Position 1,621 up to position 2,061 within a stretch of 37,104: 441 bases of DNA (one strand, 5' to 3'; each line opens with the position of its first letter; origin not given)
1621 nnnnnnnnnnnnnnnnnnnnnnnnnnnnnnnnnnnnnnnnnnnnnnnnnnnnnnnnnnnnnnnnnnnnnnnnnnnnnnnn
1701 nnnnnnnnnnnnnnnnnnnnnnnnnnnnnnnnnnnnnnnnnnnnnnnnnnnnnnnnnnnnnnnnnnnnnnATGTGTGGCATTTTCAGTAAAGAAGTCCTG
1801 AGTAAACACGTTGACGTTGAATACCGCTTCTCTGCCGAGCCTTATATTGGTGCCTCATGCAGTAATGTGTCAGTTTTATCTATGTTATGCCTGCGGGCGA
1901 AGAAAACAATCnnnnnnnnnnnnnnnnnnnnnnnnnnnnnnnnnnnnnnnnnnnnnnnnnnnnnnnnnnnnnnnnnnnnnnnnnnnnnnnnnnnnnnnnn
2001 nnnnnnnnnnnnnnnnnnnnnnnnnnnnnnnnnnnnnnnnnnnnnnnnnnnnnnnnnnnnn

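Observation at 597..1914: Two 47-aa genes (mgrB, yobF) missed by the ORF track in the cspC neighbourhood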

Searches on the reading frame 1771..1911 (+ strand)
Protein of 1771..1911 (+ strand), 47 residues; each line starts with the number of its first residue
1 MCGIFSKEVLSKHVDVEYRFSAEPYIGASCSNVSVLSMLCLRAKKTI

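Call 4: search_protein_families(proteins=[window:1771-1911:+], library=ncbifam, max_evalue=0.01)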
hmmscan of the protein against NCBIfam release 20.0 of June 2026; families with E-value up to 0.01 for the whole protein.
window:1771-1911:+ (47 aa): 0 families

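Call 27: find_homologous_proteins(query=window:1771-1911:+, max_evalue=0.001)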
Query seq(47 aa) (47 aa): 74 proteins with E <= 0.001 among 77 candidates.
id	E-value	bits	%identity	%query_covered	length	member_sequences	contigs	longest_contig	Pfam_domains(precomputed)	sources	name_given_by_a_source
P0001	3.2e-26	105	82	100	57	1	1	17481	PF10736.16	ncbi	ncbi:DUF2627 domain-containing protein [Shigella flexneri]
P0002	4.5e-22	93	96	100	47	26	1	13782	PF10736.16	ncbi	ncbi:TPA: YobF family protein [Escherichia coli]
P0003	7.8e-22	92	98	100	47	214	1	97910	PF10736.16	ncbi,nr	ncbi:DUF2627 domain-containing protein [Escherichia coli]|nr:YobF family protein [Escherichia coli]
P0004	3.8e-21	90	94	100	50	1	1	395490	PF10736.16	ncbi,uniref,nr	ncbi:DUF2627 domain-containing protein [Escherichia coli]|uniref:DUF2627 domain-containing protein n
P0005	9.5e-21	89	98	100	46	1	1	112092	PF10736.16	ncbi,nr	ncbi:DUF2627 domain-containing protein [Escherichia coli]|nr:DUF2627 domain-containing protein [Esch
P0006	1.4e-20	88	89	100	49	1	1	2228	PF10736.16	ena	-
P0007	1.1e-19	85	93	98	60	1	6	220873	PF10736.16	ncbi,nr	ncbi:YobF family protein [Salmonella enterica subsp. enterica]|nr:DUF2627 domain-containing protein 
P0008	1.6e-19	85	87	100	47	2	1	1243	PF10736.16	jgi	-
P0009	1.2e-18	82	89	100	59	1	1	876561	PF10736.16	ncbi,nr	ncbi:DUF2627 domain-containing protein [Salmonella enterica subsp. enterica serovar Infantis]|nr:DUF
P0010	1.4e-18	82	100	85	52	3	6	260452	PF10736.16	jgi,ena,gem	-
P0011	1.7e-18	82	89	100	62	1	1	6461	PF10736.16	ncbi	-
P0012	2.7e-18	81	85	100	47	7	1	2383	PF10736.16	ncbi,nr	ncbi:YobF family protein [Escherichia fergusonii]|nr:YobF family protein [Escherichia fergusonii]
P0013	1.0e-17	79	87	100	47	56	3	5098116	PF10736.16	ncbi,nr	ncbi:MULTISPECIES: DUF2627 domain-containing protein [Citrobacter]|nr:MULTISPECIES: DUF2627 domain-c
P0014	2.9e-17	78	89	100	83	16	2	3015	PF10736.16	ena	-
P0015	3.9e-17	77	89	100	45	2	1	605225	PF10736.16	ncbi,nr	ncbi:YobF family protein [Salmonella enterica subsp. enterica]|nr:YobF family protein [Salmonella en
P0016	6.8e-17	77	93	91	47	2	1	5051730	PF10736.16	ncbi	ncbi:DUF2627 domain-containing protein [Escherichia coli Nissle 1917]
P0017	1.6e-16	76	97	83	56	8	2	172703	PF10736.16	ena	-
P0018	3.7e-16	74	85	100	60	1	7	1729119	PF10736.16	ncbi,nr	ncbi:YobF family protein [Salmonella enterica subsp. enterica serovar Newport]|nr:YobF family protei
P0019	4.8e-16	74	87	100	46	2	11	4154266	PF10736.16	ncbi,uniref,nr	ncbi:DUF2627 domain-containing protein [Siccibacter turicensis]|uniref:DUF2627 domain-containing pro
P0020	6.4e-16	74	85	98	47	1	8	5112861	PF10736.16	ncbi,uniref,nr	ncbi:DUF2627 domain-containing protein [Leclercia adecarboxylata]|uniref:YobF family protein n=1 Tax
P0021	1.5e-15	73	100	77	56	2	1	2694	PF10736.16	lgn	-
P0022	6.4e-15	71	97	79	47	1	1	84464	PF10736.16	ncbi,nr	ncbi:DUF2627 domain-containing protein [Escherichia coli]|nr:DUF2627 domain-containing protein [Esch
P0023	6.5e-15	71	77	100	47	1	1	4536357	PF10736.16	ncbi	ncbi:DUF2627 domain-containing protein [Shigella flexneri]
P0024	1.4e-14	70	97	77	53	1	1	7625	PF10736.16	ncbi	ncbi:DUF2627 domain-containing protein, partial [Shigella flexneri]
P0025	1.6e-14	69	81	100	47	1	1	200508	PF10736.16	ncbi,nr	ncbi:DUF2627 domain-containing protein [Entomohabitans teleogrylli]|nr:DUF2627 domain-containing pro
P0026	1.7e-14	69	84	94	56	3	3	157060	PF10736.16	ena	-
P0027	3.2e-14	69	92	83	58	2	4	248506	PF10736.16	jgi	jgi:hypothetical protein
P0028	4.5e-14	68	95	79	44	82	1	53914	PF10736.16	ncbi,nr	ncbi:TPA: YobF family protein [Enterobacter kobei]|nr:YobF family protein [Enterobacter kobei]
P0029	1.7e-13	66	92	81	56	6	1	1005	PF10736.16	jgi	jgi:hypothetical protein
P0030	3.5e-13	65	85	55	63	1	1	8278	PF10736.16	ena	-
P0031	3.7e-13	65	81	91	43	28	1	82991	PF10736.16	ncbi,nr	ncbi:DUF2627 domain-containing protein [Salmonella enterica]|nr:DUF2627 domain-containing protein [S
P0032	3.8e-13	65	89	81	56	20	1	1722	PF10736.16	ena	-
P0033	6.2e-13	65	90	83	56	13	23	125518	PF10736.16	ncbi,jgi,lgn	jgi:hypothetical protein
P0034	7.4e-13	64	90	83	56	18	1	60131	PF10736.16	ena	-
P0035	8.2e-13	64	89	77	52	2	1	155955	PF10736.16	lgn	-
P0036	1.2e-12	64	89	81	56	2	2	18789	PF10736.16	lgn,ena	-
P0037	5.6e-12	62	94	72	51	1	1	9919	PF10736.16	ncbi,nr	ncbi:YobF family protein [Salmonella enterica subsp. enterica serovar Montevideo]|nr:YobF family pro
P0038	6.9e-12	61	100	68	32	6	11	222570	PF10736.16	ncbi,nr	ncbi:DUF2627 domain-containing protein, partial [Escherichia coli]|nr:DUF2627 domain-containing prot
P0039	7.8e-12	61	100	64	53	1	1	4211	PF10736.16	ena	-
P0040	7.9e-12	61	100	68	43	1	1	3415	PF10736.16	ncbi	ncbi:TPA: DUF2627 domain-containing protein [Escherichia coli]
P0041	1.1e-11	61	100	64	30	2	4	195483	PF10736.16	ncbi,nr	ncbi:DUF2627 domain-containing protein, partial [Escherichia coli]|nr:YobF family protein [Escherich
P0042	1.1e-11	61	89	79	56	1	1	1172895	PF10736.16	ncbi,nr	ncbi:DUF2627 domain-containing protein [Cronobacter sakazakii]|nr:DUF2627 domain-containing protein 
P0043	2.6e-11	60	84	79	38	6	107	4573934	PF10736.16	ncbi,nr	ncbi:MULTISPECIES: DUF2627 domain-containing protein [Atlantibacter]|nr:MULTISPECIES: DUF2627 domain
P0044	1.0e-10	58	88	70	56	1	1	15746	PF10736.16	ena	-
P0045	1.1e-10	58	68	100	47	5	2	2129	PF10736.16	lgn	-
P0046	2.1e-10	57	86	60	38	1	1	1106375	PF10736.16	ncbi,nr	ncbi:DUF2627 domain-containing protein [Pseudomonas lundensis]|nr:DUF2627 domain-containing protein 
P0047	5.4e-10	56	70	100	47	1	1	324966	PF10736.16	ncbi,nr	ncbi:MAG: DUF2627 domain-containing protein [Klebsiella michiganensis]|nr:DUF2627 domain-containing 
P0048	1.5e-9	54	91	68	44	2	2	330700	PF10736.16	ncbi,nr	ncbi:DUF2627 domain-containing protein [Salmonella enterica subsp. enterica serovar Thompson]|nr:DUF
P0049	7.6e-9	52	76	79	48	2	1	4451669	PF10736.16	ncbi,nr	ncbi:DUF2627 domain-containing protein [Apirhabdus apintestini]|nr:DUF2627 domain-containing protein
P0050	9.4e-9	52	85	55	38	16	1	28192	PF10736.16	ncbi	ncbi:DUF2627 domain-containing protein [Serratia marcescens]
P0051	1.1e-8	52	82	81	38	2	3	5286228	PF10736.16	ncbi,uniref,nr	ncbi:DUF2627 domain-containing protein [Enterobacteriaceae bacterium BIT-l23]|uniref:DUF2627 domain-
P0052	1.9e-8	51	100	55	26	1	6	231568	PF10736.16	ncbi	ncbi:DUF2627 domain-containing protein, partial [Escherichia coli]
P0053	3.2e-8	50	96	55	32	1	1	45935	PF10736.16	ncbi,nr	ncbi:TPA: YobF family protein [Escherichia coli]|nr:YobF family protein [Escherichia coli]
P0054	5.8e-8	49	93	62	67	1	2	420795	PF00313.29,PF10736.16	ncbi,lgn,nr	ncbi:DUF2627 domain-containing protein [Salmonella enterica subsp. enterica serovar Dublin]|nr:DUF26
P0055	6.7e-8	49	100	53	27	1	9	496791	PF10736.16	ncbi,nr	ncbi:hypothetical protein DK766_10030 [Salmonella enterica subsp. enterica serovar Coeln]|nr:hypothe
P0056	6.8e-8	49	100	53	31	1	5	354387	PF10736.16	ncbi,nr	ncbi:YobF family protein [Escherichia coli]|nr:DUF2627 domain-containing protein [Escherichia coli] 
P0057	7.3e-8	49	82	60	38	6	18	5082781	PF10736.16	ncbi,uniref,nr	ncbi:DUF2627 domain-containing protein [Rouxiella badensis]|uniref:DUF2627 domain-containing protein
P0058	8.3e-8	49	100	53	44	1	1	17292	PF10736.16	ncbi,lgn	ncbi:YobF family protein [Shigella flexneri]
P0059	8.6e-8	49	100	53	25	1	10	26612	PF10736.16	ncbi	ncbi:TPA: YobF family protein, partial [Escherichia coli]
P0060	1.1e-7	48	93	60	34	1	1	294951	PF10736.16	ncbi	ncbi:DUF2627 domain-containing protein [Escherichia coli]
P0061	1.2e-7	48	62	100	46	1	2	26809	PF10736.16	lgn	-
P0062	2.5e-7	47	90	62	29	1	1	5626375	PF10736.16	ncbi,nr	ncbi:DUF2627 domain-containing protein [Raoultella ornithinolytica]|nr:DUF2627 domain-containing pro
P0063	8.3e-7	46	100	51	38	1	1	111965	PF10736.16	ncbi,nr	ncbi:YobF family protein [Escherichia coli]|nr:YobF family protein [Escherichia coli]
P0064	1.6e-6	45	96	55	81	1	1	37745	PF00313.29,PF10736.16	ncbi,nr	ncbi:MAG: DUF2627 domain-containing protein [Enterobacter hormaechei]|nr:DUF2627 domain-containing p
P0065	1.9e-6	45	96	53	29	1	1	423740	PF10736.16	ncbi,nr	ncbi:hypothetical protein B1L94_12415 [Salmonella enterica subsp. enterica serovar Dublin]|nr:hypoth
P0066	1.9e-6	45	96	53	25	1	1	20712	PF10736.16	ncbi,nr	ncbi:MAG: DUF2627 domain-containing protein, partial [Enterobacter hormaechei]|nr:DUF2627 domain-con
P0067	1.9e-6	45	78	68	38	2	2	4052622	PF10736.16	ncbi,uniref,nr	ncbi:DUF2627 domain-containing protein [Brenneria rubrifaciens]|uniref:DUF2627 domain-containing pro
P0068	2.2e-6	45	76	79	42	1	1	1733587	PF10736.16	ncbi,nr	ncbi:DUF2627 domain-containing protein [Enterobacter cloacae subsp. cloacae]|nr:DUF2627 domain-conta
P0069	1.2e-5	42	96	51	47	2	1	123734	PF10736.16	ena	-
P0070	1.5e-5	42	85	55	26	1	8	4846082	PF10736.16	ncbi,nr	ncbi:DUF2627 domain-containing protein [Yersinia kristensenii]|nr:YobF family protein [Yersinia kris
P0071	3.1e-5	41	60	100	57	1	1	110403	PF10736.16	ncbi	ncbi:DUF2627 domain-containing protein [Salmonella enterica]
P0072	2.1e-4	38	96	51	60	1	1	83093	PF10736.16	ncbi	-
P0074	7.5e-4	37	85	57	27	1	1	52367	PF10736.16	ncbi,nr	ncbi:TPA: DUF2627 domain-containing protein, partial [Salmonella enterica subsp. enterica serovar Du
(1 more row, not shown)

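Call 31: find_encoding_contigs(protein=P0013, flank=2500, max_places=1)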
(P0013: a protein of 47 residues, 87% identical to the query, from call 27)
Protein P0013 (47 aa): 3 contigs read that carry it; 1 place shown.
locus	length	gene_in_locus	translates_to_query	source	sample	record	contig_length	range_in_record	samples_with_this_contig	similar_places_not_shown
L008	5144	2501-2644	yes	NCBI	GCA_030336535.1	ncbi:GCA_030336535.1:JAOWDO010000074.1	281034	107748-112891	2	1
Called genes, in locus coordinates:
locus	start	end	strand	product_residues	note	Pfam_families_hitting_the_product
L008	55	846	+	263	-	PF09339:HTH_IclR, PF01614:IclR_C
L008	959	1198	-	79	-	PF13996:YobH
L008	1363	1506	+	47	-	PF13998:MgrB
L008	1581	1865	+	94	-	PF13974:YebO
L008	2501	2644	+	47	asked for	PF10736:DUF2527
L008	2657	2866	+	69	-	PF00313:CSD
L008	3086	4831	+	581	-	PF03717:PBP_dimer, PF00905:Transpeptidase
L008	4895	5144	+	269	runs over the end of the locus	PF21302:Zn_ribbon_RlmA, PF13489:Methyltransf_23 (faint), PF13847:Methyltransf_31, PF08241:Methyltransf_11, PF08242:Methyltransf_12, PF13649:Methyltransf_25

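Call 32: find_encoding_contigs(protein=P0042, flank=2500, max_places=1)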
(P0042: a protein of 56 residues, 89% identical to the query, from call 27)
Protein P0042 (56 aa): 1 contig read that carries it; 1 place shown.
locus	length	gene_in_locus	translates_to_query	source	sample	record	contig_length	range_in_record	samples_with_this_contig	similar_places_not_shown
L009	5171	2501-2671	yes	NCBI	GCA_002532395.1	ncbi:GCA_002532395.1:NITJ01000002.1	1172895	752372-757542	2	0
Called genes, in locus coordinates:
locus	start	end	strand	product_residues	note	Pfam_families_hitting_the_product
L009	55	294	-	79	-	PF13996:YobH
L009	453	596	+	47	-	PF13998:MgrB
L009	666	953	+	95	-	PF13974:YebO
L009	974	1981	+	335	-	PF13483:Lactamase_B_3, PF00753:Lactamase_B (faint), PF12706:Lactamase_B_2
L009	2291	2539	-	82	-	-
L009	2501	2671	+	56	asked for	PF10736:DUF2527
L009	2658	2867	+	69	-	PF00313:CSD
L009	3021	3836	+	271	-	PF21302:Zn_ribbon_RlmA, PF01209:Ubie_methyltran (weak), PF13489:Methyltransf_23 (faint), PF13847:Methyltransf_31, PF08241:Methyltransf_11, PF08242:Methyltransf_12 (weak), PF13649:Methyltransf_25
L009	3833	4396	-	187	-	PF02659:Mntp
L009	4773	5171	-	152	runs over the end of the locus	PF06173:DUF986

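Call 33: find_encoding_contigs(protein=P0050, flank=2500, max_places=1)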
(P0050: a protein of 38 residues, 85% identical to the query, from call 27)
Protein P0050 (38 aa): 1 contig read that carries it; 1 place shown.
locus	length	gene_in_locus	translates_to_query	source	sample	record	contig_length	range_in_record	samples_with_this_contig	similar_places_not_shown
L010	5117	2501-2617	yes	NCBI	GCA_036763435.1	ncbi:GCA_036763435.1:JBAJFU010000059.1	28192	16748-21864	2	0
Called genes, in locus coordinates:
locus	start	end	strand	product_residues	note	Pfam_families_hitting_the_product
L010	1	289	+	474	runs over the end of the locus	PF00324:AA_permease, PF13520:AA_permease_2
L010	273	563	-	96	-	-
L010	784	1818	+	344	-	PF00753:Lactamase_B (weak), PF13483:Lactamase_B_3, PF12706:Lactamase_B_2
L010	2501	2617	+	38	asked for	PF10736:DUF2527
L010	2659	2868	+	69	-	PF00313:CSD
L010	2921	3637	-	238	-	PF02578:Cu-oxidase_4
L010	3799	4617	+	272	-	PF21302:Zn_ribbon_RlmA, PF13847:Methyltransf_31, PF08241:Methyltransf_11, PF08242:Methyltransf_12 (weak), PF13649:Methyltransf_25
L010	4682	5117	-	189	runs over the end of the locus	PF02659:Mntp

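Call 35: find_encoding_contigs(protein=P0028, flank=2500, max_places=1)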
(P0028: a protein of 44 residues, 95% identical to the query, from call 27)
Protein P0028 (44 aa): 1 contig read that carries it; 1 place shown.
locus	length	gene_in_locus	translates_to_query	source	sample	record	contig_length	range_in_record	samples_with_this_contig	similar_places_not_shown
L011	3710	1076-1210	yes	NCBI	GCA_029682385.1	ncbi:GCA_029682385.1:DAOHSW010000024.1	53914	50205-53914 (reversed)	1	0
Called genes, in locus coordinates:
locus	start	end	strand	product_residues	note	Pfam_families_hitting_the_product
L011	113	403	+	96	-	PF13974:YebO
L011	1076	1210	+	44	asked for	PF10736:DUF2527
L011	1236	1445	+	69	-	PF00313:CSD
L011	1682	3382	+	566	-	PF03717:PBP_dimer, PF00905:Transpeptidase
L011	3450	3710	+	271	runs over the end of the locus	PF21302:Zn_ribbon_RlmA, PF01135:PCMT (weak), PF13489:Methyltransf_23 (weak), PF01209:Ubie_methyltran, PF13847:Methyltransf_31, PF08241:Methyltransf_11, PF08242:Methyltransf_12 (weak), PF13649:Methyltransf_25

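Call 36: find_encoding_contigs(protein=P0043, flank=2500, max_places=1)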
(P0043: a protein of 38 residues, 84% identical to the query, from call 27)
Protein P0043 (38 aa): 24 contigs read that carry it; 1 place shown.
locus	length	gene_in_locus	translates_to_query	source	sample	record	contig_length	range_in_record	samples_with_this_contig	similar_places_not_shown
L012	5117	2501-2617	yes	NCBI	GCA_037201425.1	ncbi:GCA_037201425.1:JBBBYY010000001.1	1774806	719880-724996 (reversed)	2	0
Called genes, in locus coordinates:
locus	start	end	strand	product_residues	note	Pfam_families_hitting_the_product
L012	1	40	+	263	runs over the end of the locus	PF09339:HTH_IclR, PF01614:IclR_C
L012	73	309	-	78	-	PF13996:YobH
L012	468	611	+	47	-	PF13998:MgrB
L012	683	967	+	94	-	PF13974:YebO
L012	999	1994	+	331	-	PF13483:Lactamase_B_3, PF12706:Lactamase_B_2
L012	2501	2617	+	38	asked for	PF10736:DUF2527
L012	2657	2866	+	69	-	PF00313:CSD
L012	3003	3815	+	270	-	PF21302:Zn_ribbon_RlmA, PF13847:Methyltransf_31, PF08241:Methyltransf_11, PF13649:Methyltransf_25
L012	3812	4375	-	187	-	PF02659:Mntp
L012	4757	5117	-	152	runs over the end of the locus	PF06173:DUF986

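Call 37: find_encoding_contigs(protein=P0067, flank=2500, max_places=1)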
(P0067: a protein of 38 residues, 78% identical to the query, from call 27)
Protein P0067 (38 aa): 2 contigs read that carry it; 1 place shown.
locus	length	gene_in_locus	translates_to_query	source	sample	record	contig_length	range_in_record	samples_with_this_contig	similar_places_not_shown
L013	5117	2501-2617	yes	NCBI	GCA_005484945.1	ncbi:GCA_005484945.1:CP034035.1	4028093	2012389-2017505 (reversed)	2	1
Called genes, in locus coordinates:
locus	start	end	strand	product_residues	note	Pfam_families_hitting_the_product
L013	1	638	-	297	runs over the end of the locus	PF00005:ABC_tran, PF02463:SMC_N (faint), PF13304:AAA_21 (weak)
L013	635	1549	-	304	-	PF01297:ZnuA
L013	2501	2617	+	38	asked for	PF10736:DUF2527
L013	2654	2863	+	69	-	PF00313:CSD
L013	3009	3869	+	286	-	PF21302:Zn_ribbon_RlmA, PF13679:Methyltransf_32 (weak), PF08241:Methyltransf_11, PF08242:Methyltransf_12 (weak), PF13649:Methyltransf_25, PF13847:Methyltransf_31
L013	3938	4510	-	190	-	PF02659:Mntp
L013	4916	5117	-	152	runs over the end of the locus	PF06173:DUF986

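Call 38: find_encoding_contigs(protein=P0020, flank=2500, max_places=1)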
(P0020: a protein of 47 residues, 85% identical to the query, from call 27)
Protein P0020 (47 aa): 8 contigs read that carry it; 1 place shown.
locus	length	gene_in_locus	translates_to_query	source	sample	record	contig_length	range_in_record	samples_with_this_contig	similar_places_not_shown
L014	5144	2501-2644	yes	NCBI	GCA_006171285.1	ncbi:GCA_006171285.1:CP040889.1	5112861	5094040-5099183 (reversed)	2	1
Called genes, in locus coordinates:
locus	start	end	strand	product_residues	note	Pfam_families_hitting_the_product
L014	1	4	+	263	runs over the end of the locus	PF09339:HTH_IclR, PF01614:IclR_C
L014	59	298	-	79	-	PF13996:YobH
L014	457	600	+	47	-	PF13998:MgrB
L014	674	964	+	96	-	PF13974:YebO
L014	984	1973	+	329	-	PF13483:Lactamase_B_3, PF12706:Lactamase_B_2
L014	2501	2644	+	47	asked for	PF10736:DUF2527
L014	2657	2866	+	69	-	PF00313:CSD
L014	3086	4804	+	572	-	PF03717:PBP_dimer, PF00905:Transpeptidase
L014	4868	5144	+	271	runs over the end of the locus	PF21302:Zn_ribbon_RlmA, PF01209:Ubie_methyltran (weak), PF13489:Methyltransf_23 (faint), PF13847:Methyltransf_31, PF08241:Methyltransf_11, PF08242:Methyltransf_12 (weak), PF13649:Methyltransf_25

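Call 50: profile_search(protein=window:1771-1911:+)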
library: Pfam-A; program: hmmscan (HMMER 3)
A. the first sequence (47 residues): domains with independent E <= 10: 1; with E <= 0.001: 1
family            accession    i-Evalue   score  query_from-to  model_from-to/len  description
DUF2527           PF10736.14      2e-30   104.8       1-38          1-38/38  Protein of unknown function (DUF2627)
